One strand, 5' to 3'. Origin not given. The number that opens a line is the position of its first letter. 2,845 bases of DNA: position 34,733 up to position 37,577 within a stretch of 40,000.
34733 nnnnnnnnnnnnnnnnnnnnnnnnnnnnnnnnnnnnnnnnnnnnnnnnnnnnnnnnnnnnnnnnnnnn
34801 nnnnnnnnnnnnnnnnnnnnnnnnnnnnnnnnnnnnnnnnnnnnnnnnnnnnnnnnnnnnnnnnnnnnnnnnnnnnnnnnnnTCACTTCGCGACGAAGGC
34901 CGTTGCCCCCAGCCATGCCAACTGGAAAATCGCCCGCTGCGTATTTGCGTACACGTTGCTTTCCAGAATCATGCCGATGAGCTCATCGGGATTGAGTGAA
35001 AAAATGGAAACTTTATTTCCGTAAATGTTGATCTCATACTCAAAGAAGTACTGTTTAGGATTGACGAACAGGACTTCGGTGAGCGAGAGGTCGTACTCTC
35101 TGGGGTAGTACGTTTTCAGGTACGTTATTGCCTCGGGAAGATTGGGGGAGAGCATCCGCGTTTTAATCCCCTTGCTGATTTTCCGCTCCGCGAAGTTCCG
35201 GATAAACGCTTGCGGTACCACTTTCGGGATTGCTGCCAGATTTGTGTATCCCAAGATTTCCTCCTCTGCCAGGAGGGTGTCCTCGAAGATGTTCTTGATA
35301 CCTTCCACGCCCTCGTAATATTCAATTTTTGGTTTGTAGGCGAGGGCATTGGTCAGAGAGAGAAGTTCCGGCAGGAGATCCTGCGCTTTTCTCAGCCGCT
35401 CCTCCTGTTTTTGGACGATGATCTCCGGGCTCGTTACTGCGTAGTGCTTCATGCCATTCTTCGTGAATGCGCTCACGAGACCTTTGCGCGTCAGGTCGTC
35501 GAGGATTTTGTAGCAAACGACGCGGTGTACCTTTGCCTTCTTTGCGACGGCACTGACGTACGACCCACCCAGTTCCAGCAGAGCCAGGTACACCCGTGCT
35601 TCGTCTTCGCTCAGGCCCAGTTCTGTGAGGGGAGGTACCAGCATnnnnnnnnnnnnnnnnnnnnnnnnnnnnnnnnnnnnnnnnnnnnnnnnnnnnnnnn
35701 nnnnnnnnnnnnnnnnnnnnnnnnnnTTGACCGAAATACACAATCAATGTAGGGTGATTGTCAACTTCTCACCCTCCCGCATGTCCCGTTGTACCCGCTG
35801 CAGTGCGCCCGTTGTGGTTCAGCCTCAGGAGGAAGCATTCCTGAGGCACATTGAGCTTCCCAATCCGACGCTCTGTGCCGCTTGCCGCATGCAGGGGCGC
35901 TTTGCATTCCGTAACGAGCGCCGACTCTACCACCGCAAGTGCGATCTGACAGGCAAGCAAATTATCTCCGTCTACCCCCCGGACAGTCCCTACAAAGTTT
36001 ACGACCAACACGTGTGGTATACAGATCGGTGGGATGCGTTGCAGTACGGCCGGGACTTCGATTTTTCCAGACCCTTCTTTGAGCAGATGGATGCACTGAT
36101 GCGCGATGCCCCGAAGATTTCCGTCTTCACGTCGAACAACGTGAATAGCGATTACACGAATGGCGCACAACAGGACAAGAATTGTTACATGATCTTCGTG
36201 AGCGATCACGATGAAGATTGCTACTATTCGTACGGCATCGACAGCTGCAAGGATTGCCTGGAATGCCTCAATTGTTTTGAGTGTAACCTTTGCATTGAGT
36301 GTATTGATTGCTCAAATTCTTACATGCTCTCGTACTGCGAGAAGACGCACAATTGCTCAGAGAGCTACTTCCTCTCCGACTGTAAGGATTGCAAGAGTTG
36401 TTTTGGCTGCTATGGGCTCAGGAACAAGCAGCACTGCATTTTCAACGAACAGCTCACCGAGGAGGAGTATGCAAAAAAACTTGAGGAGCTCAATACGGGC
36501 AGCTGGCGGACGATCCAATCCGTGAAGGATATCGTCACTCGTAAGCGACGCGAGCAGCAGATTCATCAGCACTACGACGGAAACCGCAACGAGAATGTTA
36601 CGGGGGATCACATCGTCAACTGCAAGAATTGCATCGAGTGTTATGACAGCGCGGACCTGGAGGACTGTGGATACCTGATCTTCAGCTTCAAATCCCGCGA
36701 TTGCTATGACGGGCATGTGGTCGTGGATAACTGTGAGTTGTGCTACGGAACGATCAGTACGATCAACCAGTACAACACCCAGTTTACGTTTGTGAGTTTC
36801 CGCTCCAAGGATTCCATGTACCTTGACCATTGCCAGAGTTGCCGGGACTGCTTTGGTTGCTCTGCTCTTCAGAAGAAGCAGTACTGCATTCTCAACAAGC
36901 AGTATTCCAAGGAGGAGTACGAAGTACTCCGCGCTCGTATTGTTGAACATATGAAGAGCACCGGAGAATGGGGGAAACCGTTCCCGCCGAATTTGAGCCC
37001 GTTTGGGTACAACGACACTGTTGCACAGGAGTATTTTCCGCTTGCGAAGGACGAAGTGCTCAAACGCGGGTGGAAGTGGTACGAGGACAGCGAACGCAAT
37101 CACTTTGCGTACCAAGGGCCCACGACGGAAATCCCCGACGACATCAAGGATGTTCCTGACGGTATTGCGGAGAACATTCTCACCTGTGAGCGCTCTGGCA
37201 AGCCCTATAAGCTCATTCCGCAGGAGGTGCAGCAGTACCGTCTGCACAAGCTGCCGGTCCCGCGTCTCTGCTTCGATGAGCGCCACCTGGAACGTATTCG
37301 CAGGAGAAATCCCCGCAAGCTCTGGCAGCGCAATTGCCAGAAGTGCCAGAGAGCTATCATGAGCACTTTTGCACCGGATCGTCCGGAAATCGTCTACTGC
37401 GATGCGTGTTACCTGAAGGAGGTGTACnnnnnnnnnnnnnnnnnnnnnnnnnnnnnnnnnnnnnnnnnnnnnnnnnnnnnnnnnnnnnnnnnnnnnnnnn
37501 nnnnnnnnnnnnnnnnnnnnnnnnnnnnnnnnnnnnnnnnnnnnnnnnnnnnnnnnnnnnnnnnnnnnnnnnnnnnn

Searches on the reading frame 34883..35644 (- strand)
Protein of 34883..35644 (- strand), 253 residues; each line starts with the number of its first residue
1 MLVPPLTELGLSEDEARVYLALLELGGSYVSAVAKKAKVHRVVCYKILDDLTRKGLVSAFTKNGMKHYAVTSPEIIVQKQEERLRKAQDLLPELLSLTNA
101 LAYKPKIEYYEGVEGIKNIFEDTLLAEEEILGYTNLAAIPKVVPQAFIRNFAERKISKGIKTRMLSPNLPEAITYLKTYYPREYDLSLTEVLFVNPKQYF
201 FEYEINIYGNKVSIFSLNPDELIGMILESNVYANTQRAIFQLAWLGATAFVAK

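Call 28: search_protein_families(library=pfam, proteins=[window:34883-35644:-], max_evalue=0.01)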
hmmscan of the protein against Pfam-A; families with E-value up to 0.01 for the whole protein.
window:34883-35644:- (253 aa): 1 family
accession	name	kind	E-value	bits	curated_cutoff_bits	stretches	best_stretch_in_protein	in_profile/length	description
PF01978.25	TrmB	-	1.2e-14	54.3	25.6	1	6-74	1-68/68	Sugar-specific transcriptional regulator TrmB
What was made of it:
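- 34883..35644 (-): TrmB-family HTH regulator interleaved in the array. Pfam PF01978, E 1e-14 (call 28).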

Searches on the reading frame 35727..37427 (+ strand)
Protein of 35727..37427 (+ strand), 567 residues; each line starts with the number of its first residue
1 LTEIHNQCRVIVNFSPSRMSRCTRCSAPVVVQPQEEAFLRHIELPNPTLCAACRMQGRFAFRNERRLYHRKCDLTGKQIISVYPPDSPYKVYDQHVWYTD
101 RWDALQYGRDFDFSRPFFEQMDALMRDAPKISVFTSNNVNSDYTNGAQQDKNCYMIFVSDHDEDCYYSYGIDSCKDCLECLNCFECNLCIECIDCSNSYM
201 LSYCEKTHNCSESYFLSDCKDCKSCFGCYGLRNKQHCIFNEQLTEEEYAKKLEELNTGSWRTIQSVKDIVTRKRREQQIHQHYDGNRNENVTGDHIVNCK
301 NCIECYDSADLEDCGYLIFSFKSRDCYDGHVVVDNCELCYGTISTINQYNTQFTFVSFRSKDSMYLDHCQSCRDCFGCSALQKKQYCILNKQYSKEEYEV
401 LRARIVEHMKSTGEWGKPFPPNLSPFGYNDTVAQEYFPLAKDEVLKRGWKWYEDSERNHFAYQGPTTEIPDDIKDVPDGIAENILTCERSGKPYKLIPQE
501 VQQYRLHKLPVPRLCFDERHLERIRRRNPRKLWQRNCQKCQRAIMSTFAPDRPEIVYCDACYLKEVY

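Call 6: search_protein_families(library=pfam, proteins=[window:35727-37427:+], max_evalue=1)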
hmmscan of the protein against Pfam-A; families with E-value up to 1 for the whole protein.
window:35727-37427:+ (567 aa): 2 families
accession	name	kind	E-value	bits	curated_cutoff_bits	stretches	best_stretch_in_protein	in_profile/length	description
PF23477.1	zf_Tbcl_2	-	0.0034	17.5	27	1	530-564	1-35/37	Probable treble clef zinc finger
PF18544.7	Polo_box_3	-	0.13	13.3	34.2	1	257-305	23-70/97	Polo box domain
